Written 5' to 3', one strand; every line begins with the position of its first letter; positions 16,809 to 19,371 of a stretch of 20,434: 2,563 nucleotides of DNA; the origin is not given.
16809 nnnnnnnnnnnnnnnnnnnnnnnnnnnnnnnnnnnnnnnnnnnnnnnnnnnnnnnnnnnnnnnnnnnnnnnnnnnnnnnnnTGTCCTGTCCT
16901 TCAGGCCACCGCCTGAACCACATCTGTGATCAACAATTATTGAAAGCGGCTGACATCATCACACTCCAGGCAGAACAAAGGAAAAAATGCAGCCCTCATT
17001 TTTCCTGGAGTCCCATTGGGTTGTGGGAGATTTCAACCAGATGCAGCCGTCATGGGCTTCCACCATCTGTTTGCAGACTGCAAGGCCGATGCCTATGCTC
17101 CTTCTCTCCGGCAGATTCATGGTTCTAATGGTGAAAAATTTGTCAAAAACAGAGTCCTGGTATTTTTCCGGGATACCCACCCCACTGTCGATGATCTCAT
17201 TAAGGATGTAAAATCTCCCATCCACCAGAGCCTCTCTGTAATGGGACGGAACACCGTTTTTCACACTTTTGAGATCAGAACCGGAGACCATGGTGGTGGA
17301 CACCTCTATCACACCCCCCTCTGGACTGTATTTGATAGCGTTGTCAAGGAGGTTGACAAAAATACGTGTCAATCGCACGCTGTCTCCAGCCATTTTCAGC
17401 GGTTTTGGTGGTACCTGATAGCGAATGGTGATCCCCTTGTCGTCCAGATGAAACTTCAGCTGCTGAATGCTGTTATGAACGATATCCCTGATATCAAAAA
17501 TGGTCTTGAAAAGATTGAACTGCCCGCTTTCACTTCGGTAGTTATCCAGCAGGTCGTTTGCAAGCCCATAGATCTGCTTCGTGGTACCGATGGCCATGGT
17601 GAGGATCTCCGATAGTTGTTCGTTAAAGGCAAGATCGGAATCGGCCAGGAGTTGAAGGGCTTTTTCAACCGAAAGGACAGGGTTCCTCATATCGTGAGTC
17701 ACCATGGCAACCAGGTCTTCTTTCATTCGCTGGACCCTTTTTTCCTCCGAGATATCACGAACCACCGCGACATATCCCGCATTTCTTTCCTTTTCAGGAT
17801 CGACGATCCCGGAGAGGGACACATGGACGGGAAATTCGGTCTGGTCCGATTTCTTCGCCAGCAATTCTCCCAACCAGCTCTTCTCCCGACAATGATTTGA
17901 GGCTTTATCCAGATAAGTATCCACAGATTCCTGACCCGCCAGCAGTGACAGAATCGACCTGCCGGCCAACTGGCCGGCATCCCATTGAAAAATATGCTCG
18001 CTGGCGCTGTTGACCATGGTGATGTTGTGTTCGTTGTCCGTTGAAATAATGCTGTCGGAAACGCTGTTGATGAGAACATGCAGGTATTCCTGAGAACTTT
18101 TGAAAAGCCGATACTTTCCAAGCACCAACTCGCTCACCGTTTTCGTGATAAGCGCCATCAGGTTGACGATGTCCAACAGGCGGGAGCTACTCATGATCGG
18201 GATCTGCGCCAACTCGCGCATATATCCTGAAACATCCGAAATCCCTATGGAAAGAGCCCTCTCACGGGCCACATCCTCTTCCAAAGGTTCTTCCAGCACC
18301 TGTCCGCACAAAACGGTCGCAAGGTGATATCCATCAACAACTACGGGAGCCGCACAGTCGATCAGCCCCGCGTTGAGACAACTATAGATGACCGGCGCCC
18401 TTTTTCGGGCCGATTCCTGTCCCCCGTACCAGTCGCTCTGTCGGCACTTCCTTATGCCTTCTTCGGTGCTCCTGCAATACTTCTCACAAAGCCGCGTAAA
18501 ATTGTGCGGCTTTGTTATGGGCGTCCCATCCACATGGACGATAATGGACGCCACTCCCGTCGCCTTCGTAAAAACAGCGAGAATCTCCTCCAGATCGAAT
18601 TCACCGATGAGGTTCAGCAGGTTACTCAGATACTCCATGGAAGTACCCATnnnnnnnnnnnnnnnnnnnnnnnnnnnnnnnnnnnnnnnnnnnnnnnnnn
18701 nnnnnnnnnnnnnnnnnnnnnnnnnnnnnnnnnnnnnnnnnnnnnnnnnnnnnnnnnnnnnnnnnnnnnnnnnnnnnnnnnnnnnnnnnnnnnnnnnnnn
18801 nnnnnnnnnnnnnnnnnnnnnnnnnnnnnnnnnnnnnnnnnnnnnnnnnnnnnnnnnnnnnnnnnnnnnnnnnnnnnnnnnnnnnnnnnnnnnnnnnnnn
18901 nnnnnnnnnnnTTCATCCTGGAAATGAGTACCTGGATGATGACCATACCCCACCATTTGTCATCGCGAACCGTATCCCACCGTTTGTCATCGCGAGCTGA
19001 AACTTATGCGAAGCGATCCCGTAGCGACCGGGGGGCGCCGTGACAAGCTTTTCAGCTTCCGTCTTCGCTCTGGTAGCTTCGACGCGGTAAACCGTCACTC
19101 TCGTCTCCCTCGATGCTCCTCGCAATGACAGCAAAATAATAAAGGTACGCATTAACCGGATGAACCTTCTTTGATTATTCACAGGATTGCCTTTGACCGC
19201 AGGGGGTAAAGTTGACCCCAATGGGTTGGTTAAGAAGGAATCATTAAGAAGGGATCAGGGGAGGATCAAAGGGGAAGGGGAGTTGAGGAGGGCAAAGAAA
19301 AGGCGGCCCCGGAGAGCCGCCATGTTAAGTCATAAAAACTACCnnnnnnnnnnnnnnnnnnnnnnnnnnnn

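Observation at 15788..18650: PocR-domain cytoplasmic histidine kinase plus two response regulators as candidate regulator of the BMC operon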

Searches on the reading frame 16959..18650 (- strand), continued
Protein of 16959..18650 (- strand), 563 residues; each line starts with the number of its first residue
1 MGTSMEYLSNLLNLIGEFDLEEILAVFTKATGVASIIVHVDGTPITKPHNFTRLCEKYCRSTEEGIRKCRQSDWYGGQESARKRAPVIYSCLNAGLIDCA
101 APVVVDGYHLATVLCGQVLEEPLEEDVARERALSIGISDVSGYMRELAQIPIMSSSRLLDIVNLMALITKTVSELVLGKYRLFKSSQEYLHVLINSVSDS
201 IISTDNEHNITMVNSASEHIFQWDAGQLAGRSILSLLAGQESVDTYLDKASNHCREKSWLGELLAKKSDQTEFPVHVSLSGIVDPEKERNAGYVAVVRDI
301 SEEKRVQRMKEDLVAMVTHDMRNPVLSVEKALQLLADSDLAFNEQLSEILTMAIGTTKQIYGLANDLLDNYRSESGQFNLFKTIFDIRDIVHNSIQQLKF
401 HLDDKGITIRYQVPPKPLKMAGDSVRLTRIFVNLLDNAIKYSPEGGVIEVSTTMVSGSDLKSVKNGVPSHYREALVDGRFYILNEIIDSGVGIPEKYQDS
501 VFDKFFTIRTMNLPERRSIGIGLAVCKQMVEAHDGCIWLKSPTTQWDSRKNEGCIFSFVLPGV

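Call 33: find_related_loci(query=A1, collection=metagenome_contigs, flank=8000)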
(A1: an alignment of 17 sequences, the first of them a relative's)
Query A1 (563 aa) in metagenome_contigs; peptide patterns used: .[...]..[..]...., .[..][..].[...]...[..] (x = any residue, [..] = any of these).
239 stretches matched a pattern; 162 encode a relative of the query (tblastn E <= 1e-3); the best 80 are kept; 80 distinct loci.
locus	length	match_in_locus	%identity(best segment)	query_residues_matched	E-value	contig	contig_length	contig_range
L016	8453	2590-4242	54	10-561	0e+0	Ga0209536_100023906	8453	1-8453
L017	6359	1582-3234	54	10-561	0e+0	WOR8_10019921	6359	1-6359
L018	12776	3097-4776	52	2-562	0e+0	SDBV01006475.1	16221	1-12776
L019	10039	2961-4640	52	2-562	0e+0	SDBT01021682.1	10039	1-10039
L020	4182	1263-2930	53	5-561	0e+0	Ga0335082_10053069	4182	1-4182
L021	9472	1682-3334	53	11-562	0e+0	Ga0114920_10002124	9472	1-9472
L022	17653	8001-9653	53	10-561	0e+0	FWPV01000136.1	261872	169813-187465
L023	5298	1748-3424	51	2-561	0e+0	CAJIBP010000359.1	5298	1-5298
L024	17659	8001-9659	52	10-562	0e+0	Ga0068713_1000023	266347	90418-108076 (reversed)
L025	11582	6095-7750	51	10-562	0e+0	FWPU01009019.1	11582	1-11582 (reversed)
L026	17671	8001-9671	50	4-561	2e-175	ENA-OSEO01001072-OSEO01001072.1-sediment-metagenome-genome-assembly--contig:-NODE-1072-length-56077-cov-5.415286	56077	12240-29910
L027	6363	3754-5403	49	11-561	2e-176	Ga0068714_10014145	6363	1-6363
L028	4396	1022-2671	49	11-561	1e-179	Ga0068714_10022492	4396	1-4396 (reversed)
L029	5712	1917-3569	49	10-561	3e-175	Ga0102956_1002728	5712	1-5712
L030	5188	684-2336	49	10-561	3e-176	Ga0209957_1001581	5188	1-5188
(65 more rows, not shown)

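Call 43: search_protein_families(library=ncbifam, proteins=[window:16959-18650:-], max_evalue=0.00001)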
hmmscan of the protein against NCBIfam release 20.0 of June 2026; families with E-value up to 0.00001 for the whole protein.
window:16959-18650:- (563 aa): 72 families (the best 25 are shown)
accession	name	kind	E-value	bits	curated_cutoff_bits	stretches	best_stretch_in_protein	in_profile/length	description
NF033092.0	HK_WalK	equivalog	1.4e-47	162.6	725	1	185-561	255-593/594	cell wall metabolism sensor histidine kinase WalK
NF046044.1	PnpS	equivalog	5.9e-47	160.5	400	1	180-543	47-379/390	two-component system histidine kinase PnpS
NF045911.1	TCSHisKinNblS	equivalog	8.2e-39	133.4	1000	1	186-541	264-606/621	two-component system sensor histidine kinase NblS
TIGR02966.1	phoR_proteo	equivalog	4.1e-37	127.9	334.2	1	190-460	8-263/333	phosphate regulon sensor histidine kinase PhoR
NF006800.0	PRK09303.1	equivalog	1.1e-33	116.7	342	2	308-452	149-298/383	histidine kinase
NF008468.0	PRK11360.1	equivalog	3.2e-33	115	646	2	183-458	263-538/616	two-component system sensor histidine kinase AtoS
NF047874.1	MASE3_PAS_HK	subfamily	1.5e-31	109.9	560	2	183-452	260-545/655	MASE3 domain-containing sensor histidine kinase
NF033093.1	HK_VicK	exception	3.7e-30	104.9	680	1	177-561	84-434/448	cell wall metabolism sensor histidine kinase VicK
TIGR02956.1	TMAO_torS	equivalog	1.9e-29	102.4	676.5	1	307-561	461-681/967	TMAO reductase system sensor histidine kinase/response regulator TorS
NF033091.0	HK_VanS_ACDEFG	equivalog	1.7e-24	86.5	400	2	286-456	50-219/293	vancomycin resistance histidine kinase VanS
NF008312.0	PRK11100.1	equivalog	9.7e-24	84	356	1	311-541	257-460/477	two-component system sensor histidine kinase CreC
NF007793.0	PRK10490.1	equivalog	1.3e-23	83.1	1123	1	307-561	661-881/895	two-component system sensor histidine kinase KdpD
NF045595.1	HK_scytonemin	equivalog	5.9e-23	81.1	865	1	296-561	401-634/637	scytonemin biosynthesis sensor histidine kinase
NF038297.2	hybrid_HK_HrmK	equivalog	2.4e-22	79.3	725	2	302-447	227-373/607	hybrid histidine kinase/response regulator HrmK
NF012163.2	BaeS_SmeS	equivalog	3.7e-22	78.9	500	1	305-539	235-442/457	sensor histidine kinase efflux regulator BaeS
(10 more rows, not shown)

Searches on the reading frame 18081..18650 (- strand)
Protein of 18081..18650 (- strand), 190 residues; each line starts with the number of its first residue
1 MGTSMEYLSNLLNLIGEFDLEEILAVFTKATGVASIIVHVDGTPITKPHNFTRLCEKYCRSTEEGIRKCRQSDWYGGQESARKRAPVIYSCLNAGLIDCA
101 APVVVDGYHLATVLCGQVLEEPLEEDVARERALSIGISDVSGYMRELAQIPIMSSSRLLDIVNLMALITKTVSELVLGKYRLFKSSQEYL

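Call 34: search_solved_structures(query=window:18081-18650:-, max_evalue=1)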
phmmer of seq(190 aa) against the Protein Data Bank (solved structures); distinct sequences matched with E-value up to 1: 1.
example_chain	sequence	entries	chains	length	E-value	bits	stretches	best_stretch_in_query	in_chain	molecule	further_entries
3jc8_Ma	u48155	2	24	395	0.17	15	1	81-160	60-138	Type IV pilus biogenesis protein PilM | PilM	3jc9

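Call 69: predict_structure(alignment_id=A3)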
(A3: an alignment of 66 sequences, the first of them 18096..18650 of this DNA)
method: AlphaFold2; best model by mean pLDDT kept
length: 185 residues; sequences in the alignment: 66
mean_pLDDT: 91.2   pTM: 0.85
mean pLDDT of the five models: 91.2, 91.1, 91.1, 90.1, 89.7
residues with pLDDT >= 90: 149; 70-90: 18; 50-70: 11; < 50: 7
segments of 3 or more residues with pLDDT < 50: 1-7
pLDDT, mean of each block of 10 residues (from residue 1): 46 61 95 97 95 97 97 98 98 97 93 98 97 97 98 98 97 87 82
secondary structure, 60 per line:
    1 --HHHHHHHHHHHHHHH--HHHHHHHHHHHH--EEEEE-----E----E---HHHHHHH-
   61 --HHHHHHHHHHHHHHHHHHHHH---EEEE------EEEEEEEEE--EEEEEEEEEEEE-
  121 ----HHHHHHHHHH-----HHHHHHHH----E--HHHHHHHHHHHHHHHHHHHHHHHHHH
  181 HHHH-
elements in order: H3-17 H20-31 E34-38 H53-59 H63-83 E87-90 E97-105 E108-119 H125-134 H140-147 H155-184

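Call 71: fold_search(model_id=the predicted structure, library=pdb)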
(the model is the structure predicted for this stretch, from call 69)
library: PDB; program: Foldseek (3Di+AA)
matches with E <= 10: 1194; with E <= 0.001: 2
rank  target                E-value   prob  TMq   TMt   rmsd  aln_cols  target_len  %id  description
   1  9a6f_A                4.2e-04  1.00  0.39  0.29  14.9       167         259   11  Integrative model of CODY-YPPF by crosslinking MS and deep learning (released 2024-09-18)
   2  8c7o_A                8.2e-04  1.00  0.40  0.30  15.2       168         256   11  Unliganded transcriptional pleiotropic repressor CodY from Staphylococcus aureus (released 2023-06-28)
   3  5loe_A                1.3e-03  0.99  0.39  0.30  16.6       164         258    8  Structure of full length Cody from Bacillus subtilis in complex with Ile (released 2017-01-11)
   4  5ey1_A                1.7e-03  0.98  0.37  0.30  16.5       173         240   13  Crystal structure of CodY from Staphylococcus aureus with GTP and Ile (released 2016-09-14)
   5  2b18                  2.3e-03  0.99  0.39  0.45  14.4       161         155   10  N-terminal GAF domain of transcriptional pleiotropic repressor CodY. (released 2006-02-21)
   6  2gx5_A                2.3e-03  0.98  0.37  0.43  15.0       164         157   10  N-terminal GAF domain of transcriptional pleiotropic repressor CodY (released 2007-04-17)
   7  5loe_B                2.5e-03  0.99  0.39  0.30  15.2       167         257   10  Structure of full length Cody from Bacillus subtilis in complex with Ile (released 2017-01-11)
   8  2gx5_D                2.5e-03  0.98  0.38  0.43  14.9       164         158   10  N-terminal GAF domain of transcriptional pleiotropic repressor CodY (released 2007-04-17)
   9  3obf_A                2.5e-03  0.84  0.25  0.26  14.1       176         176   12  Crystal structure of putative transcriptional regulator, IclR family; targeted domain 129...302 (released 2010-08-25)
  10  5ey2_A                3.0e-03  0.98  0.38  0.29  17.4       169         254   13  Crystal structure of CodY from Bacillus cereus (released 2016-09-14)
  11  2gx5_C                3.1e-03  0.90  0.31  0.35  15.7       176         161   11  N-terminal GAF domain of transcriptional pleiotropic repressor CodY (released 2007-04-17)
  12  4g3k_B                3.1e-03  0.85  0.29  0.37  18.7       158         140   11  Crystal structure of a. aeolicus nlh1 gaf domain in an inactive state (released 2013-05-29)
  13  2gx5_B                3.8e-03  0.89  0.31  0.35  14.9       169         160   11  N-terminal GAF domain of transcriptional pleiotropic repressor CodY (released 2007-04-17)
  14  4g3k_A                4.0e-03  1.00  0.50  0.58   8.0       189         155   12  Crystal structure of a. aeolicus nlh1 gaf domain in an inactive state (released 2013-05-29)
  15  5lnh_A                4.3e-03  0.97  0.37  0.29  16.6       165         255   10  Structure of full length Unliganded CodY from Bacillus subtilis (released 2017-01-11)
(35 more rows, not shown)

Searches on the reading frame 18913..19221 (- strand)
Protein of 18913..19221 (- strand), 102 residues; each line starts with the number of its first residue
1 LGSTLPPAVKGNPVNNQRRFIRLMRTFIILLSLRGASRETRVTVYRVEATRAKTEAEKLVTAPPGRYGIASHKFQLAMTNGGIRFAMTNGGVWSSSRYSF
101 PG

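Call 4: search_protein_families(library=pfam, proteins=[window:18913-19221:-], max_evalue=0.01)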
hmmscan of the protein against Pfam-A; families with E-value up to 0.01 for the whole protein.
window:18913-19221:- (102 aa): 1 family
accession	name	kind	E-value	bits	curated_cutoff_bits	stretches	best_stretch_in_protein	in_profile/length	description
PF07349.16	DUF1478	-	0.0014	19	25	1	3-71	45-112/161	Protein of unknown function (DUF1478)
